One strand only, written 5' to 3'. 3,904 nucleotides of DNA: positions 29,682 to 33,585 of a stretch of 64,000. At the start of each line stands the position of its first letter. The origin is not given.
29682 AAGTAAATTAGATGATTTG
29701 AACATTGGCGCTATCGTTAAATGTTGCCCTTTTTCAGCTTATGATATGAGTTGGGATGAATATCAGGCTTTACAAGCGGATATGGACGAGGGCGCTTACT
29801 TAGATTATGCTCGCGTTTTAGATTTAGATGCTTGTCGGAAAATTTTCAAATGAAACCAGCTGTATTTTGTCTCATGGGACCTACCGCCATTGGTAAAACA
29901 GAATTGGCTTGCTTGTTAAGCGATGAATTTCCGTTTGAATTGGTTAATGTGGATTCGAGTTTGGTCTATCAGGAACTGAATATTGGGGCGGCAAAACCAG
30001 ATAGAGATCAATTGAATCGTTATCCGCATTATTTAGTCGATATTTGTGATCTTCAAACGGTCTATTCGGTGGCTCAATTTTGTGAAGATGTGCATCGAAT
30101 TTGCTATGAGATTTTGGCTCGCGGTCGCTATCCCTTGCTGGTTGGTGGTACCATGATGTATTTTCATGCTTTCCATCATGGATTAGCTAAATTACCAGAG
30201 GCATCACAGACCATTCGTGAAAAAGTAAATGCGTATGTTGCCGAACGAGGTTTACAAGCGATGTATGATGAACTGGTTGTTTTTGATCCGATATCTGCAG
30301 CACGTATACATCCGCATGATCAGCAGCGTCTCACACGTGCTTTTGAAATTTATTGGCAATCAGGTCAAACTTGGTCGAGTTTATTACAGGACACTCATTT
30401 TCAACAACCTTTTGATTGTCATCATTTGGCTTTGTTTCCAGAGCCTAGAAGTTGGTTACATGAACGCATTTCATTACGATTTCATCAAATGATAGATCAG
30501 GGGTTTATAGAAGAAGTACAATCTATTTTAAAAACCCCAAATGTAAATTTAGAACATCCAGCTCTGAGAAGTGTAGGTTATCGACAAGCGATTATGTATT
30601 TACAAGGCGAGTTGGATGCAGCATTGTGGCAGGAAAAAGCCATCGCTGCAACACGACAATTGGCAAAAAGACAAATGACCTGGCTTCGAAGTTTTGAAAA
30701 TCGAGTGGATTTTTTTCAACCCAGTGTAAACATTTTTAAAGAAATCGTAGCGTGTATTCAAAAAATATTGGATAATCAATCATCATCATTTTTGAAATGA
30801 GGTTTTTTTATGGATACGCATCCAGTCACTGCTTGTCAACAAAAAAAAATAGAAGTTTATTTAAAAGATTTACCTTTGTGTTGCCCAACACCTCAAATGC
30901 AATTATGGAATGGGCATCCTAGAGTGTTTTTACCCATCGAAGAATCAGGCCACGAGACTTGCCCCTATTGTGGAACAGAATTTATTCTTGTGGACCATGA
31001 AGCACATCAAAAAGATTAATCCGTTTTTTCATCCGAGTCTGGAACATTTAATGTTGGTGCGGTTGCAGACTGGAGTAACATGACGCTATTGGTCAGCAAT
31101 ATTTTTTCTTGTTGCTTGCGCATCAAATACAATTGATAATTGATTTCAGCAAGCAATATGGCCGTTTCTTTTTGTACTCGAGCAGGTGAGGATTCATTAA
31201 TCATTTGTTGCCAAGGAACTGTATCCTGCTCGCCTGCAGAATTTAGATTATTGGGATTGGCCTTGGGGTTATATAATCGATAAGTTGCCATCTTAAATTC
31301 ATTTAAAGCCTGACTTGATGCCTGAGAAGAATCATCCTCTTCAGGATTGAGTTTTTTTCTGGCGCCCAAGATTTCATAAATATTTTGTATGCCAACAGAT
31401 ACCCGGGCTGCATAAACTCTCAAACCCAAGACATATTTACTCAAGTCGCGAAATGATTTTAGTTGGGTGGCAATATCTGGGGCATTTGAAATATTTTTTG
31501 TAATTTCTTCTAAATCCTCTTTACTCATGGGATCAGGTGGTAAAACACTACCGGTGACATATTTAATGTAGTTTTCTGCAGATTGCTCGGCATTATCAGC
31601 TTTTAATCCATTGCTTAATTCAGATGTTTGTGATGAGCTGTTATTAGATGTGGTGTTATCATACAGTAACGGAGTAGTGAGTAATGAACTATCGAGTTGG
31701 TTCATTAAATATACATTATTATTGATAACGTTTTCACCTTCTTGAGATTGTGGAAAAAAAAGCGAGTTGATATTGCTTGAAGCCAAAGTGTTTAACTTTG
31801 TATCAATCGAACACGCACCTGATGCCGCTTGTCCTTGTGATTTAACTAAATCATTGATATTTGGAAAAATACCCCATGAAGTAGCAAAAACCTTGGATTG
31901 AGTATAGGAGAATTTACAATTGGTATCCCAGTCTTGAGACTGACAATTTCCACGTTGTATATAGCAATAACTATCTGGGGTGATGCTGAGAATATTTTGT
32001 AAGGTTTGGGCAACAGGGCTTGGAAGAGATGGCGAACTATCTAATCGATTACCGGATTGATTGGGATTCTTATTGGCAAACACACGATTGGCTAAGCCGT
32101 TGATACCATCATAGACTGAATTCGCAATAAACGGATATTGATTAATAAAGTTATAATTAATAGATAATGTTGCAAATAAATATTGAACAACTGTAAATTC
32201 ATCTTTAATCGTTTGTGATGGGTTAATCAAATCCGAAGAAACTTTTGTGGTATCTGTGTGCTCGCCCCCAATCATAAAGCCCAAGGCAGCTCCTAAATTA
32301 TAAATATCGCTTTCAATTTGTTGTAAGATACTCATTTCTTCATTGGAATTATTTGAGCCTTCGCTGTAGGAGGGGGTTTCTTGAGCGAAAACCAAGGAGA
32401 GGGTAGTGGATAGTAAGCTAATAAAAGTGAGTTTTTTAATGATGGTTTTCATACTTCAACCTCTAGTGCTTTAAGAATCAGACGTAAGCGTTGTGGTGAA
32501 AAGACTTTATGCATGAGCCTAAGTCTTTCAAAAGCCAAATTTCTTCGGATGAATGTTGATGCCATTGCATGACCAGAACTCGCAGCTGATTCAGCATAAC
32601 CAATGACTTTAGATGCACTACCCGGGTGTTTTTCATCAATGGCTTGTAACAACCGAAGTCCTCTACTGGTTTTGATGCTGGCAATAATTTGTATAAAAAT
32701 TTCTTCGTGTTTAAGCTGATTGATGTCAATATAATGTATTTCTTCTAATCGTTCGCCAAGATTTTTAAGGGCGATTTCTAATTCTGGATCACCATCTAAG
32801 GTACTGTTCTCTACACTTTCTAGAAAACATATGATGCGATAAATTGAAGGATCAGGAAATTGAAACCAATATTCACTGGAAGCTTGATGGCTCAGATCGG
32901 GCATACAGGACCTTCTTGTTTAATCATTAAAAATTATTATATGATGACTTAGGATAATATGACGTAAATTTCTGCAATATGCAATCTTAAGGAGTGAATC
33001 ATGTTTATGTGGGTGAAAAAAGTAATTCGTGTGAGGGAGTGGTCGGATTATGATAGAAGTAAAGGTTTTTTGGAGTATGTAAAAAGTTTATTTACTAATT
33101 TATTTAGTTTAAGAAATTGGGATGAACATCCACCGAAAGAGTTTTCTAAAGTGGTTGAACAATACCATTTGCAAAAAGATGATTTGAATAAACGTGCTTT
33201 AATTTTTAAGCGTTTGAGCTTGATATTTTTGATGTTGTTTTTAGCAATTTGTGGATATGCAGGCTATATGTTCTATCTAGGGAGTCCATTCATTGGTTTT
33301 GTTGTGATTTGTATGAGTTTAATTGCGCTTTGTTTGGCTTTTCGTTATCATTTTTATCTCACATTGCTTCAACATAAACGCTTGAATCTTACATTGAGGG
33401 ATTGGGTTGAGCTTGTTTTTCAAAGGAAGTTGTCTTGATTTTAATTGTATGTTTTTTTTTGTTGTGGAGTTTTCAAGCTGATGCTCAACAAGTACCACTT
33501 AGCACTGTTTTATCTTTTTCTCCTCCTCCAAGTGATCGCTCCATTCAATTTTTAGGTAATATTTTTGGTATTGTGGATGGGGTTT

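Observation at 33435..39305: Two full-length, diverged DotA paralogues in tandem inside the Dot/Icm core locus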

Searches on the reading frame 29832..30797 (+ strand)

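Call 6: search_protein_families(library=pfam, proteins=[window:29832-30797:+], max_evalue=0.01)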
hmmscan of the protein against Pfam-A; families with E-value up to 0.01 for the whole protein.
window:29832-30797:+ (322 aa): 2 families
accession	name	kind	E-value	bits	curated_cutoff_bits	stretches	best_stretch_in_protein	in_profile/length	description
PF01715.23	IPPT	-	5.5e-77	259.1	23.6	1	45-287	2-242/243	IPP transferase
PF01745.22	IPT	-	3.3e-05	23.9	20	1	11-63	3-55/233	Isopentenyl transferase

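Call 7: search_protein_families(library=ncbifam, proteins=[window:29832-30797:+], max_evalue=0.01)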
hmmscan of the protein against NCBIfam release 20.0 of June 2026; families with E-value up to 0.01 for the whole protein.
window:29832-30797:+ (322 aa): 1 family
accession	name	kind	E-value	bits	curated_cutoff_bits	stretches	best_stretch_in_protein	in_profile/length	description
TIGR00174.1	miaA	equivalog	2.2e-80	270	148.65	1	12-295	2-283/288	tRNA (adenosine(37)-N6)-dimethylallyltransferase MiaA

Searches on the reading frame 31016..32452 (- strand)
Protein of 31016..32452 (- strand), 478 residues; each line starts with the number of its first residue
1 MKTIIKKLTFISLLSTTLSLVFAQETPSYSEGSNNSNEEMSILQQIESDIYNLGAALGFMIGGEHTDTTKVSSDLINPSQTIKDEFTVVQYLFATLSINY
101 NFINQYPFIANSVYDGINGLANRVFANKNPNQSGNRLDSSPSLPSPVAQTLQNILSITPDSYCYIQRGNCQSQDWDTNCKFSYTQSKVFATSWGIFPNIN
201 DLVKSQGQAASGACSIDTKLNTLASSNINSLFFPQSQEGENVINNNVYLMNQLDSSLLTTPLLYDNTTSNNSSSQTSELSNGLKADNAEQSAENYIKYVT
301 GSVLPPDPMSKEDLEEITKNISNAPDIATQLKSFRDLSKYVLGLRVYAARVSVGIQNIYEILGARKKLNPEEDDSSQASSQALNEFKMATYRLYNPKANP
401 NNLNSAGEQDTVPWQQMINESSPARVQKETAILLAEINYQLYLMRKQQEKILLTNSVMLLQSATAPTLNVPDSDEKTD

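Call 6: search_protein_families(library=pfam, proteins=[window:31016-32452:-], max_evalue=0.01)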
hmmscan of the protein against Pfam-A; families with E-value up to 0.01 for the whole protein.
window:31016-32452:- (478 aa): 0 families

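Call 7: search_protein_families(library=ncbifam, proteins=[window:31016-32452:-], max_evalue=0.01)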
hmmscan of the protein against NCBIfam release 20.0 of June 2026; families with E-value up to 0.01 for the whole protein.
window:31016-32452:- (478 aa): 2 families
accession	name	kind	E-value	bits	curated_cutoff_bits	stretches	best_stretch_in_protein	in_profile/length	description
NF038225.1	IcmX_IVB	equivalog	5.3e-81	272.9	500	1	1-465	1-434/438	type IVB secretion system protein IcmX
NF052671.1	ssr3402_fam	equivalog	0.0058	16.8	90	0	299-341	6-47/83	ssr3402 family protein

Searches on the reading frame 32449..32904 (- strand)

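Call 6: search_protein_families(library=pfam, proteins=[window:32449-32904:-], max_evalue=0.01)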
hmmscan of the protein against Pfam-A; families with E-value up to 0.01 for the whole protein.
window:32449-32904:- (151 aa): 2 families
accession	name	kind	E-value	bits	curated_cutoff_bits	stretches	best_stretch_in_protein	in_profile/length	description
PF23130.1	IcmW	-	8.9e-48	162.6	27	1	3-148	1-143/144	IcmW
PF25212.1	HVO_A0114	-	0.0065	16.7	27.6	0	123-143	8-28/84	HVO_A0114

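Call 7: search_protein_families(library=ncbifam, proteins=[window:32449-32904:-], max_evalue=0.01)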
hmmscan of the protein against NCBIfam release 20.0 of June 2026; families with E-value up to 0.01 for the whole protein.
window:32449-32904:- (151 aa): 1 family
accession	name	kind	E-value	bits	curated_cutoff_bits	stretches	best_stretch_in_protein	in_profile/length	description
NF038222.1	IcmW_IVB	equivalog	2e-46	157.7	100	1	1-139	1-139/139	type IVB secretion system protein IcmW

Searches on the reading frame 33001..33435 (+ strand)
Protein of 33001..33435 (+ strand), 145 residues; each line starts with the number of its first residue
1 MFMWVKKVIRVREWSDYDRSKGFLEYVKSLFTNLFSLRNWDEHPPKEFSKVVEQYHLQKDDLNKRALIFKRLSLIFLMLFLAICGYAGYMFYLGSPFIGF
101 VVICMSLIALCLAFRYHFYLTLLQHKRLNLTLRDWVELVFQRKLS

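Call 6: search_protein_families(library=pfam, proteins=[window:33001-33435:+], max_evalue=0.01)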
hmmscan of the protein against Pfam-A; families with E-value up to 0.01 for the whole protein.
window:33001-33435:+ (145 aa): 2 families
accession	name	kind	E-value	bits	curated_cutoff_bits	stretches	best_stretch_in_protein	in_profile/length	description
PF09925.14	DUF2157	-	0.0024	18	32.4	1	32-114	77-138/146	Predicted membrane protein (DUF2157)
PF00487.30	FA_desaturase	-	0.0071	16.6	29.7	1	64-137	132-191/253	Fatty acid desaturase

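Call 7: search_protein_families(library=ncbifam, proteins=[window:33001-33435:+], max_evalue=0.01)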
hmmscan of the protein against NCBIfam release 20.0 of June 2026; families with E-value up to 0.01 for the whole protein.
window:33001-33435:+ (145 aa): 2 families
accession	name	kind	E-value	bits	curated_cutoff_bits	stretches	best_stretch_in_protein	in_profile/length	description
NF038219.1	IcmV_IVB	equivalog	1.9e-29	102.7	100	1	5-137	13-143/149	type IVB secretion system protein IcmV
NF046000.1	MAG1210_fam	subfamily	0.0087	14.8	275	1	21-120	14-119/550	MAG1210 family protein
